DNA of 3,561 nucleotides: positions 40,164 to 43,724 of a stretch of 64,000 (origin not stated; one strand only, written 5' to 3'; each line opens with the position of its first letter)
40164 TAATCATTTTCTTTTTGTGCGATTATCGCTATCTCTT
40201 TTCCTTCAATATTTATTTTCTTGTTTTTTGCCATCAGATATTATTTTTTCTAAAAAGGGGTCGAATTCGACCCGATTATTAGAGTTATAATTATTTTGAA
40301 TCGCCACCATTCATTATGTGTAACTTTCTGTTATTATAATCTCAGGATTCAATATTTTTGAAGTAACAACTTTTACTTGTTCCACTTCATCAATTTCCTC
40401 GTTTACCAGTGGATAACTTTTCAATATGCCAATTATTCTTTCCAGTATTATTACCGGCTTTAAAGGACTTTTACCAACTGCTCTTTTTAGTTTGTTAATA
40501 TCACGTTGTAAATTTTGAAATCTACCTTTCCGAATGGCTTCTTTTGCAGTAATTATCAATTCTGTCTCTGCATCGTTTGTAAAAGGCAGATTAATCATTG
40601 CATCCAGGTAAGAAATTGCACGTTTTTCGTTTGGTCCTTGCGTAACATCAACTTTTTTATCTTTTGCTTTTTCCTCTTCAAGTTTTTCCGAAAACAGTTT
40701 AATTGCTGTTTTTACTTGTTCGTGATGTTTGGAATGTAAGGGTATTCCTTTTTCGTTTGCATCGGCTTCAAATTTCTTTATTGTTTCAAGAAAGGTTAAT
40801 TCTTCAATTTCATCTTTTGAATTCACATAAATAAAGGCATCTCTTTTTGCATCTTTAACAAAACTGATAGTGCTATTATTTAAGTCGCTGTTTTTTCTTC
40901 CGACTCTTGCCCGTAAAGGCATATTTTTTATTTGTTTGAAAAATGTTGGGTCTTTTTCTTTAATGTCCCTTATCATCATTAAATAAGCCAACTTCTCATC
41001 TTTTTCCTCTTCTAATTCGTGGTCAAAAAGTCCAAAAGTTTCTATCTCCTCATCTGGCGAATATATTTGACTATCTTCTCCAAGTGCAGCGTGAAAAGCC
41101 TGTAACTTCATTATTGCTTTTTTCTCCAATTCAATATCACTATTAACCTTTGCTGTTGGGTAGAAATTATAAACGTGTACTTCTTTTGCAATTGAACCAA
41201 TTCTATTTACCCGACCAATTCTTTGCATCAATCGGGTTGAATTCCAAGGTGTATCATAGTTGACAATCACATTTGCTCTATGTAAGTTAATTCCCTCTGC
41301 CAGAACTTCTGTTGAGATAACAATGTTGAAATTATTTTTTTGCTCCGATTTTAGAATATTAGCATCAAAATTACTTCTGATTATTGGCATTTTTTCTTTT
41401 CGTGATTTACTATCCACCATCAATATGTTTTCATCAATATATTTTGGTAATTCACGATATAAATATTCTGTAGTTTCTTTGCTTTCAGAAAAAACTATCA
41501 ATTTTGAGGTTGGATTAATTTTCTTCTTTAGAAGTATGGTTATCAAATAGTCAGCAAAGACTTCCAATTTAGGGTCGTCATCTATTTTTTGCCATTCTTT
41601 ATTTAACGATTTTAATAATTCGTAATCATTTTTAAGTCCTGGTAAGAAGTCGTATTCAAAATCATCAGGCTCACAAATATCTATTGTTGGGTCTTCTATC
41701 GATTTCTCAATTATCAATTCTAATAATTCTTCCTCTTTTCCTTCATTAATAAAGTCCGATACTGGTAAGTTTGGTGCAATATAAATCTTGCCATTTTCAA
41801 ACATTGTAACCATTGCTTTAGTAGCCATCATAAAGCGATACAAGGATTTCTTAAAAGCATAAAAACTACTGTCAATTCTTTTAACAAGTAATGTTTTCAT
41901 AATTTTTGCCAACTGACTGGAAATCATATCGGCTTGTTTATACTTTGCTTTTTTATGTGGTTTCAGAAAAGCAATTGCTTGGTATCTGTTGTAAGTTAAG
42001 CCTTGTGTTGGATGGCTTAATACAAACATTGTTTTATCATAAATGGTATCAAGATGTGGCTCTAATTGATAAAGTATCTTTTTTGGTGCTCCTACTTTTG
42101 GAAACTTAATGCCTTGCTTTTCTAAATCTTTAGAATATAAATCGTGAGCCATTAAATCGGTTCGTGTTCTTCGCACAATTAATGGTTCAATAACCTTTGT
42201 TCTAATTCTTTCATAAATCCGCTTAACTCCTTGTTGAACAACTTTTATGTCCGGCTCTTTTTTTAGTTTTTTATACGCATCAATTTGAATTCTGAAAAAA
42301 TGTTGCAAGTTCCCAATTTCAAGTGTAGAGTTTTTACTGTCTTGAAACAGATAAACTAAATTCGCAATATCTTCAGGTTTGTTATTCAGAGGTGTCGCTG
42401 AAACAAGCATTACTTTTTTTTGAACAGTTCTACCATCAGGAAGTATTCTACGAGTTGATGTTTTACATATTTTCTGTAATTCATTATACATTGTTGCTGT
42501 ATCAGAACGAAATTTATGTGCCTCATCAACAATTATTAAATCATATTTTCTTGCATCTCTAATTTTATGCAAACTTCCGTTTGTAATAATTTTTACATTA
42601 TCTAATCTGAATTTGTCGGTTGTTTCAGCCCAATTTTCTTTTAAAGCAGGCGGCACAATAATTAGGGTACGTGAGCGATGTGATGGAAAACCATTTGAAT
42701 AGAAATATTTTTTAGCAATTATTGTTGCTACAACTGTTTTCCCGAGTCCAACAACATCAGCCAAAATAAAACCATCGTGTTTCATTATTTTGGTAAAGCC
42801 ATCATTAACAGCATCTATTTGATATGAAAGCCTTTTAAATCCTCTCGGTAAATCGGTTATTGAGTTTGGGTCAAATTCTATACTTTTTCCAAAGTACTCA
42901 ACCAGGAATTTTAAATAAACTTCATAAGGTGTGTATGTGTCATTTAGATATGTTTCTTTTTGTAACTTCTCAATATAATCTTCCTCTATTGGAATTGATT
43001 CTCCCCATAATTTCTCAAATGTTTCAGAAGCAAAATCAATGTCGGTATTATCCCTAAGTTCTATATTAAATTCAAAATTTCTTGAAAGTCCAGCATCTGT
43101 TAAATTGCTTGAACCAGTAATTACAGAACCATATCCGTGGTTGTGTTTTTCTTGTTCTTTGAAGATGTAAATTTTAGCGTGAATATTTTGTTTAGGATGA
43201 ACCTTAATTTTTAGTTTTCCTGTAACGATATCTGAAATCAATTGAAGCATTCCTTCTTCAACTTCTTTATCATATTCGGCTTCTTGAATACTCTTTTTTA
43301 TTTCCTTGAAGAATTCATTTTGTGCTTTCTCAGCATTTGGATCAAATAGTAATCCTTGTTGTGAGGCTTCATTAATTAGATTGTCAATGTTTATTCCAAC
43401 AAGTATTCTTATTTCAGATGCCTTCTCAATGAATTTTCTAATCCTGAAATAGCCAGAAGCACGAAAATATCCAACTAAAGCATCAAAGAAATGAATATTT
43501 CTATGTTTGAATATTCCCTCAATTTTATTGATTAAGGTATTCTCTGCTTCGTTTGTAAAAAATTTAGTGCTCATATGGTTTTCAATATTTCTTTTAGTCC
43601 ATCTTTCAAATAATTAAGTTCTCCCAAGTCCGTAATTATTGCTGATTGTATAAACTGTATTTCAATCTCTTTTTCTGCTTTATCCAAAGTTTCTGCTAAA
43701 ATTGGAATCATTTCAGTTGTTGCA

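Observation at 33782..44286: Non-canonical helicase-methylase-ATPase defence operon (XRE / PLD-SNF2 fusion / KilA-N / Eco57I-PglX-type MTase / ABC ATPase)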

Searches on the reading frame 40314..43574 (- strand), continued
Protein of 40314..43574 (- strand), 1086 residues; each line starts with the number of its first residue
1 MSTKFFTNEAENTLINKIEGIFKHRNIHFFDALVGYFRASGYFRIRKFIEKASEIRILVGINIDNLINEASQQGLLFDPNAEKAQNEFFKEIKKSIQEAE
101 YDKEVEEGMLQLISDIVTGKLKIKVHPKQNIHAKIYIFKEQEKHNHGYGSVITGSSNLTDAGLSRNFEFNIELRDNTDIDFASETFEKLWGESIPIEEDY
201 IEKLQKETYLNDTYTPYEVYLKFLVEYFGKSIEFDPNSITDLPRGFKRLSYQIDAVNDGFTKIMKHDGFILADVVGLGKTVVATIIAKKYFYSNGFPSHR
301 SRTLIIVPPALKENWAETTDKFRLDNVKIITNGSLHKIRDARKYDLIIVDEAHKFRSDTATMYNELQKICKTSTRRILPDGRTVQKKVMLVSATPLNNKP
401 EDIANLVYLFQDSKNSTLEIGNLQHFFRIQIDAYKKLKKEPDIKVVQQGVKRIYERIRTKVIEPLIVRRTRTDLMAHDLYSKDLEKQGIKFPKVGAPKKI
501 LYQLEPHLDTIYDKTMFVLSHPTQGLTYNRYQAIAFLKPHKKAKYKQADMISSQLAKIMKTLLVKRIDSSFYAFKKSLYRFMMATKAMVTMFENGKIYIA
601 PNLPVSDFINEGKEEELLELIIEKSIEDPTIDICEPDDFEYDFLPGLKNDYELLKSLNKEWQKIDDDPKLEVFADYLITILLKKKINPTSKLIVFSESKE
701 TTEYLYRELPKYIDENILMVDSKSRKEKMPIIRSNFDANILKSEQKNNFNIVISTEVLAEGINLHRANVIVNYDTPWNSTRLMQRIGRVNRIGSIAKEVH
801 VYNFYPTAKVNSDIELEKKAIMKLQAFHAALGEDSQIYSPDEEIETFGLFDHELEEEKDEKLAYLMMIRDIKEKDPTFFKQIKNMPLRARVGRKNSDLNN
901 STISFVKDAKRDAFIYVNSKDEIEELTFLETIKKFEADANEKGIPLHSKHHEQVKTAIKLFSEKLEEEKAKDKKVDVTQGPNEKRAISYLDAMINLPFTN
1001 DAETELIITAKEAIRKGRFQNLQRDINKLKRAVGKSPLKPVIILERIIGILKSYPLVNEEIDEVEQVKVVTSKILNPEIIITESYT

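Call 29: search_solved_structures(query=window:40314-43574:-, max_evalue=0.001)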
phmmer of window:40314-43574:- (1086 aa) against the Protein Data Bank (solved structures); distinct sequences matched with E-value up to 0.001: 69 (the best 60 are shown).
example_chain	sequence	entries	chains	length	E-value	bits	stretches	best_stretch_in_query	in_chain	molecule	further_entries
6ftx_W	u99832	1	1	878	7.4e-09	37.2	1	736-847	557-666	Chromatin-remodeling ATPase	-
8qy7_A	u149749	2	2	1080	9e-09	37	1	662-842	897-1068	DEAD/DEAH box helicase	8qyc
3mwy_W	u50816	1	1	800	1.5e-08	36.2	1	735-817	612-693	Chromo domain-containing protein 1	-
9n6h_K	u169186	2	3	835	1.8e-08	35.9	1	736-816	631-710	Chromo domain-containing protein 1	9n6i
7ux9_P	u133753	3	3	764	2.7e-08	35.4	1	743-834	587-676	ATP-dependent DNA helicase DDM1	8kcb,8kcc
8wh5_K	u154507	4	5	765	2.7e-08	35.4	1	743-834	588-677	ATP-dependent DNA helicase DDM1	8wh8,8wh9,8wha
8j90_K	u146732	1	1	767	2.7e-08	35.4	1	743-834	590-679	ATP-dependent DNA helicase DDM1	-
8skz_A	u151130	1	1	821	3.3e-08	35.1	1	743-834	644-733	ATP-dependent DNA helicase DDM1,Lymphoid-specific helicase chimera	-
9n6k_L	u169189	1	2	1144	5.4e-08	34.4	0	736-816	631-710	Chromo domain-containing protein 1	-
6igm_H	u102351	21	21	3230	1.6e-07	32.8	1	680-857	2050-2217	Helicase SRCAP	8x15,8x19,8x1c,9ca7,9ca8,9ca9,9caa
1fuk_A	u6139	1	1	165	2.5e-07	32.2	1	739-819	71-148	EUKARYOTIC INITIATION FACTOR 4A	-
9ear_W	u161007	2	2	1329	3.5e-07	31.7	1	742-820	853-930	Chromodomain-helicase-DNA-binding protein 1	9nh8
8so8_A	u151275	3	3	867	4.3e-07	31.4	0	743-803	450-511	RNA polymerase-associated protein RapA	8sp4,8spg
6bog_A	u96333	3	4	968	5.8e-07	31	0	743-803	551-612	RNA polymerase-associated protein RapA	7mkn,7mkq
7m8e_F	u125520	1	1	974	5.9e-07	30.9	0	743-803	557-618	RNA polymerase-associated protein RapA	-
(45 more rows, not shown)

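Call 32: find_encoding_contigs(protein=P0041, flank=10000, max_places=4)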
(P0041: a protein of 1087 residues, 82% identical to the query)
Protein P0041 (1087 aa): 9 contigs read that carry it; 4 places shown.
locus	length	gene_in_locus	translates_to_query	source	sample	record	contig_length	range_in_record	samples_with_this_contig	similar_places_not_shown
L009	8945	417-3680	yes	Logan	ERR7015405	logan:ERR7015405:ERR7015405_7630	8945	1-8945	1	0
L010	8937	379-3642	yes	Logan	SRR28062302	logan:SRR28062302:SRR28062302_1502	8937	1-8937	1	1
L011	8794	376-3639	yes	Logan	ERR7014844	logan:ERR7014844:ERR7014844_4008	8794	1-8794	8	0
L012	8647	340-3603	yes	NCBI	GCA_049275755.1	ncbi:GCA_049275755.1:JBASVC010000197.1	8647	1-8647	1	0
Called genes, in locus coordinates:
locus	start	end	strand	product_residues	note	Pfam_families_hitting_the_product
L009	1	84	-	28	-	?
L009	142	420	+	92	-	PF13560:HTH_31 (weak), PF12844:HTH_19 (weak), PF01381:HTH_3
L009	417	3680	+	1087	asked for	PF13091:PLDc_2, PF09565:RE_NgoFVII (weak), PF00176:SNF2-rel_dom (weak), PF00270:DEAD (faint), PF04851:ResIII (faint), PF00271:Helicase_C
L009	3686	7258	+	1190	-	PF02384:N6_Mtase (faint), PF20473:MmeI_Mtase (faint), PF07669:Eco57I, PF12950:TaqI_C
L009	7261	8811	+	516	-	PF02463:SMC_N, PF13175:AAA_15, PF13476:AAA_23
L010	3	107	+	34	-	?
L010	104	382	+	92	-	PF13560:HTH_31 (weak), PF12844:HTH_19 (weak), PF01381:HTH_3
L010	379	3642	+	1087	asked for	PF13091:PLDc_2, PF09565:RE_NgoFVII (weak), PF00176:SNF2-rel_dom (weak), PF00270:DEAD (faint), PF04851:ResIII (faint), PF00271:Helicase_C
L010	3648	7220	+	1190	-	PF02384:N6_Mtase (faint), PF20473:MmeI_Mtase (faint), PF07669:Eco57I, PF12950:TaqI_C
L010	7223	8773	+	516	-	PF02463:SMC_N, PF13175:AAA_15, PF13476:AAA_23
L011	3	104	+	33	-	?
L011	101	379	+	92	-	PF13560:HTH_31 (weak), PF12844:HTH_19 (weak), PF01381:HTH_3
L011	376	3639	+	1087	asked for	PF13091:PLDc_2, PF09565:RE_NgoFVII (weak), PF00176:SNF2-rel_dom (weak), PF00270:DEAD (faint), PF04851:ResIII (faint), PF00271:Helicase_C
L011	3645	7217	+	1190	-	PF02384:N6_Mtase (faint), PF20473:MmeI_Mtase (faint), PF07669:Eco57I, PF12950:TaqI_C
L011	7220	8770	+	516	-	PF02463:SMC_N, PF13175:AAA_15, PF13476:AAA_23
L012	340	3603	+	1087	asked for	PF13091:PLDc_2, PF09565:RE_NgoFVII (weak), PF00176:SNF2-rel_dom (weak), PF00270:DEAD (faint), PF04851:ResIII (faint), PF00271:Helicase_C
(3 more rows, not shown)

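Call 33: find_encoding_contigs(protein=P0085, flank=10000, max_places=4)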
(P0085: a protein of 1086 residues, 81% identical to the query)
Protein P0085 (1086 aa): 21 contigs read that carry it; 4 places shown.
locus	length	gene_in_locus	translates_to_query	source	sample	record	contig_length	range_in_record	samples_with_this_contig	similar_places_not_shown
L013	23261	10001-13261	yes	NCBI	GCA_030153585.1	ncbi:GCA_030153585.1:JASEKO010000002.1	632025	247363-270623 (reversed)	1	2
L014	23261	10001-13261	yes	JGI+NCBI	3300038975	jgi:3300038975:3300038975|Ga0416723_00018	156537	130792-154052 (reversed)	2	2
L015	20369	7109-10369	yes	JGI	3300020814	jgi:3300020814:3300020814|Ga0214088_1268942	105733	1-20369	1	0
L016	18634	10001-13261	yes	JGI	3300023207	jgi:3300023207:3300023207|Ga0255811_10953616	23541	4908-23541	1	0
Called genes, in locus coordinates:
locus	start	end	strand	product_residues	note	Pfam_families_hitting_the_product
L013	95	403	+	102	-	PF13560:HTH_31, PF12844:HTH_19 (weak), PF01381:HTH_3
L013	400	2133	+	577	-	PF02463:SMC_N (faint), PF11398:DUF2813, PF13175:AAA_15, PF13476:AAA_23, PF13304:AAA_21, PF20469:OLD-like_TOPRIM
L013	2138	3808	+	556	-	PF01555:N6_N4_Mtase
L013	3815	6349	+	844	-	PF04851:ResIII, PF00270:DEAD (faint)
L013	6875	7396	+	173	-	PF18186:SLATT_4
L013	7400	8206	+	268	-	PF18144:SMODS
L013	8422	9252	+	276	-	-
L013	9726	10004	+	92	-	PF13560:HTH_31 (weak), PF12844:HTH_19, PF01381:HTH_3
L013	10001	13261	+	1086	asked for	PF13091:PLDc_2, PF09565:RE_NgoFVII (weak), PF00176:SNF2-rel_dom (weak), PF00270:DEAD (faint), PF00271:Helicase_C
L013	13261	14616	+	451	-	PF04326:SLFN_AlbA_2, PF13749:HATPase_c_4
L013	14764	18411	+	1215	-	PF02384:N6_Mtase (faint), PF20473:MmeI_Mtase (weak), PF07669:Eco57I, PF12950:TaqI_C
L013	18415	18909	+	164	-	PF02463:SMC_N (weak), PF13175:AAA_15 (weak), PF13476:AAA_23, PF13555:AAA_29 (weak)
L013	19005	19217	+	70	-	-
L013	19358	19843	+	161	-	PF13302:Acetyltransf_3 (weak), PF00583:Acetyltransf_1, PF13673:Acetyltransf_10, PF13508:Acetyltransf_7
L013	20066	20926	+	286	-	PF12724:Flavodoxin_5 (weak), PF13484:Fer4_16 (faint), PF00037:Fer4 (faint)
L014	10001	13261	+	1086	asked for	PF13091:PLDc_2, PF09565:RE_NgoFVII (weak), PF00176:SNF2-rel_dom (weak), PF00270:DEAD (faint), PF00271:Helicase_C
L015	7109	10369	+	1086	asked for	PF13091:PLDc_2, PF09565:RE_NgoFVII (weak), PF00176:SNF2-rel_dom (weak), PF00270:DEAD (faint), PF00271:Helicase_C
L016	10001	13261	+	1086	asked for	PF13091:PLDc_2, PF09565:RE_NgoFVII (weak), PF00176:SNF2-rel_dom (weak), PF00270:DEAD (faint), PF00271:Helicase_C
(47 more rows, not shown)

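Call 43: search_protein_representatives(protein=window:40314-43574:-)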
Query: 1086 residues. Proteins with E-value up to 0.001 (for the whole library): 15217; up to 1e-10: 5650; up to 1e-30: 1177. The best 150 are listed.
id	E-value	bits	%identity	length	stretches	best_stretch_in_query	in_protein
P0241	0.0e+00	1180.9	54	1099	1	15-1069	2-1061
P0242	0.0e+00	1042.6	47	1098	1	1-1085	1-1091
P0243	4.9e-294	994.6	46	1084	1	1-1085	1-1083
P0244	9.6e-294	993.6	46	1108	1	1-1085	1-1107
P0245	1.1e-284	963.6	46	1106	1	2-1085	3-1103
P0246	1.7e-278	943.1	46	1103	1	1-1086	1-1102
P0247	2.5e-278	942.6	45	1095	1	1-1085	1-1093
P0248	1.3e-274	930.3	44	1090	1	1-1085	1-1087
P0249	1.6e-273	926.7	61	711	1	378-1085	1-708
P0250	8.9e-272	920.9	44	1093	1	1-1085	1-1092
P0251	5.8e-267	905.0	46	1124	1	1-1073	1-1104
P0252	3.9e-262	889.0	46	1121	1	1-1085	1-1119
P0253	9.3e-255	864.6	43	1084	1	1-1066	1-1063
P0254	2.4e-253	859.9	44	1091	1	1-1085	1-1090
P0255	1.2e-240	817.9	50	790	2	687-1086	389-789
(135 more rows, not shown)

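Call 45: find_related_loci(query=A2, collection=metagenome_contigs, flank=10000)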
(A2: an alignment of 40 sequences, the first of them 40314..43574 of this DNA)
Query A2 (1086 aa) in metagenome_contigs; peptide patterns used: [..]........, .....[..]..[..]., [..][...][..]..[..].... (x = any residue, [..] = any of these).
600 stretches matched a pattern (row limit reached: there are more); 579 encode a relative of the query (tblastn E <= 1e-3); the best 80 are kept; 80 distinct loci.
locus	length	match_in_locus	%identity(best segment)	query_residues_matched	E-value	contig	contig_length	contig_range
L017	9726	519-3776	82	1-1086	0e+0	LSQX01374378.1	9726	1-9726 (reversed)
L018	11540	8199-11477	77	1-1086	0e+0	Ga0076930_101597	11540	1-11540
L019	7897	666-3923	73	1-1086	0e+0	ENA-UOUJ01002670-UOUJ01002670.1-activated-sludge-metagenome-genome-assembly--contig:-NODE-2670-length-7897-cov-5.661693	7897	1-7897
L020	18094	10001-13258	68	1-1085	0e+0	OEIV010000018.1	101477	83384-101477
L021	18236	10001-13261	64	1-1085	0e+0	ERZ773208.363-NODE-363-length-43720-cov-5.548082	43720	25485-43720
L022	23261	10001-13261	64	1-1085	0e+0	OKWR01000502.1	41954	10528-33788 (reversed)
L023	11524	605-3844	62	1-1085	0e+0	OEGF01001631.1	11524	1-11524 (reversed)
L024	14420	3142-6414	58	1-1085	0e+0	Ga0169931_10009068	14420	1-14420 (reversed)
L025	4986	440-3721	56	1-1085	0e+0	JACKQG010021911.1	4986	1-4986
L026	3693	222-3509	53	1-1085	0e+0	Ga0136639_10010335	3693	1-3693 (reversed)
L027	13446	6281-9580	52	1-1086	0e+0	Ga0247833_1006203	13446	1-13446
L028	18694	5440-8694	53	1-1086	0e+0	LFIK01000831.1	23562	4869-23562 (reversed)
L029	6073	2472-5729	53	1-1086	0e+0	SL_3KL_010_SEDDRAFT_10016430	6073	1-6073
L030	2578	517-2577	66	1-687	0e+0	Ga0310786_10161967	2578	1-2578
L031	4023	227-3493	46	1-1085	0e+0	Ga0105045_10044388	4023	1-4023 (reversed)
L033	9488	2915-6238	45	1-1086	0e+0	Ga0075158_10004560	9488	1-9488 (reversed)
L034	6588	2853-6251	44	1-1086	0e+0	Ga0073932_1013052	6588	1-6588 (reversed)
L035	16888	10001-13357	44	1-1086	0e+0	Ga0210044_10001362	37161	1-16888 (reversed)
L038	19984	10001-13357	44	1-1086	0e+0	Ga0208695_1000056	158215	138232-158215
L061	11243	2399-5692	39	2-1086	0e+0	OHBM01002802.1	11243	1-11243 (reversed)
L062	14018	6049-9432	38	1-1086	0e+0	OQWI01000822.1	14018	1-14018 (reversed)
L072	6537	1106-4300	38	1-1086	0e+0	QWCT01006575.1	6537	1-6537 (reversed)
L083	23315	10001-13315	44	1-1086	0e+0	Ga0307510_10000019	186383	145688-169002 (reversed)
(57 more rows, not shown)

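Call 104: search_dna_similar(query=window:40314-43574:-, collection=plasmids, mode=protein, max_rows=12, max_evalue=1e-30)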
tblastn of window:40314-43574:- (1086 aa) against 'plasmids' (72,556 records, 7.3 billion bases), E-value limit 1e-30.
Records with a match: 48; places in all: 48; records where one place covers at least 80% of the query: 3.
Best place of each record, by identity: 60-80% 1; <60% 47.
By first word of the organism name: Enterococcus 13; Nostoc 3; Rhodococcus 3; Lactococcus 3; Prevotella 2; Latilactobacillus 2; Halorussus 2; Paenarthrobacter 2; Haloferax 2; Parabacteroides 1; and 15 more.
By predicted mobility (MOB-suite, as given by PLSDB): non-mobilizable 25; conjugative 15; mobilizable 8.
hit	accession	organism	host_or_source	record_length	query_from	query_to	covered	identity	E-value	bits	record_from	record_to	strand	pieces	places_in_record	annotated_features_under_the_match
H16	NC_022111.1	Prevotella sp. oral taxon 299 str. F0039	Homo sapiens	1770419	1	1086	100%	61.9%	0e+0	1308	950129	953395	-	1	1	none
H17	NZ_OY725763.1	Parabacteroides distasonis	-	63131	1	944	87%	29.6%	1e-96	346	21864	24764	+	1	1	SNF2-related protein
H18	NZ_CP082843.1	Prevotella nigrescens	-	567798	92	962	80%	30.7%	2e-113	396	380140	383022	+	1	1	helicase-related protein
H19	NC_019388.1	Thermus oshimai JL-2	-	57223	3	843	77%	30.0%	1e-90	327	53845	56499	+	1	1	helicase-related protein | hypothetical protein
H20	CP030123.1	Brasilonema octagenarum UFV-E1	Eucalyptus grandis,mixed culture,leaves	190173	30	837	74%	26.5%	4e-61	237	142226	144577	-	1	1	helicase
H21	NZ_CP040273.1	Nostoc sp. C052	Blasia pusilla,pure culture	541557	30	837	74%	26.2%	5e-52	208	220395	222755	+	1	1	helicase-related protein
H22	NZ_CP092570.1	Enterococcus faecium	Homo sapiens,urine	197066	1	834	77%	24.8%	5e-38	163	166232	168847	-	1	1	helicase-related protein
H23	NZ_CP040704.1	Enterococcus faecium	Homo sapiens,cell culture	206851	1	834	77%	24.8%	5e-38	163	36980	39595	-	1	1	helicase-related protein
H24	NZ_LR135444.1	Enterococcus faecium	-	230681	1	834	77%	24.8%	5e-38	163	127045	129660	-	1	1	helicase-related protein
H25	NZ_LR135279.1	Enterococcus faecium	-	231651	1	834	77%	24.8%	5e-38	163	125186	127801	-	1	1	helicase-related protein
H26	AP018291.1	Calothrix sp. NIES-4105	-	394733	30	837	74%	25.5%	5e-53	211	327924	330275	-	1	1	putative helicase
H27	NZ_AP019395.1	Enterococcus faecium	eutrophic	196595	1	834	77%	24.6%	4e-38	164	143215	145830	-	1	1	helicase-related protein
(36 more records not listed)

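Call 106: get_annotated_region(hit=H16, flank=8000)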
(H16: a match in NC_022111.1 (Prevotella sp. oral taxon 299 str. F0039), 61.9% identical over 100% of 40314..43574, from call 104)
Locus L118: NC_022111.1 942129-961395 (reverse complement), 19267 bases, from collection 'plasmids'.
description: Prevotella sp. oral taxon 299 str. F0039 plasmid unnamed, complete sequence
organism: Prevotella sp. oral taxon 299 str. F0039 (NCBI taxid 575614)
taxonomy: Bacteria; Bacteroidota; Bacteroidia; Bacteroidales; Prevotellaceae; Prevotella; Prevotella sp. oral taxon 299; Prevotella sp. oral taxon 299 str. F0039
host: -; source: Homo sapiens; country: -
typing (MOB-suite, as given by PLSDB): non-mobilizable; replicon rep_cluster_406,rep_cluster_742,rep_cluster_90; mating-pair formation MPF_T
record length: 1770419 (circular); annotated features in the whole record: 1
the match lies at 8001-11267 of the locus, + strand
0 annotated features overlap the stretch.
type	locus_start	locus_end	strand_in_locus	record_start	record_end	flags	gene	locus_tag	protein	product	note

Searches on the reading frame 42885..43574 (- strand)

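Call 11: search_protein_families(library=padloc, proteins=[window:42885-43574:-], max_evalue=0.01)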
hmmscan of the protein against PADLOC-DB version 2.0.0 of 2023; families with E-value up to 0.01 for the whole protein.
window:42885-43574:- (230 aa): 13 families
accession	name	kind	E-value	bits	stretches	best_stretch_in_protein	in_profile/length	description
PDLC03829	ZacB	-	9.1e-12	42.6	1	107-197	293-350/586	-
PDLC02707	PbeA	-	2.1e-10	37.8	1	30-193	33-200/672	PbeA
PDLC02704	PbeA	-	2.1e-09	34.5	1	31-193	33-198/682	PbeA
PDLC03658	mREase_IV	-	3.2e-08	29.8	1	127-205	114-190/953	Type IV methyl-directed restriction enzyme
PDLC02193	PLD_Helicase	-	4.3e-08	29.8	1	30-208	28-193/905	-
PDLC02599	DrmC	-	5.4e-06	23.6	1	123-191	77-137/387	DrmC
PDLC02614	DrmC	-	5.9e-05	20.9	1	103-178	75-140/153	DrmC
PDLC02604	DrmC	-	0.00019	19.9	1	152-196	45-88/92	DrmC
PDLC03530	REase_II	-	0.00067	16.8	1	120-178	94-149/350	Type II restriction enzyme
PDLC02587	DrmC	-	0.00068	16.7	1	121-189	195-255/267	DrmC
PDLC02901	DpdK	-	0.005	14.5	1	118-192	106-171/173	DpdK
PDLC02601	DrmC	-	0.0058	14.1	1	152-196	248-291/295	DrmC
PDLC02607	DrmC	-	0.0096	13.2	0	150-189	214-253/265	DrmC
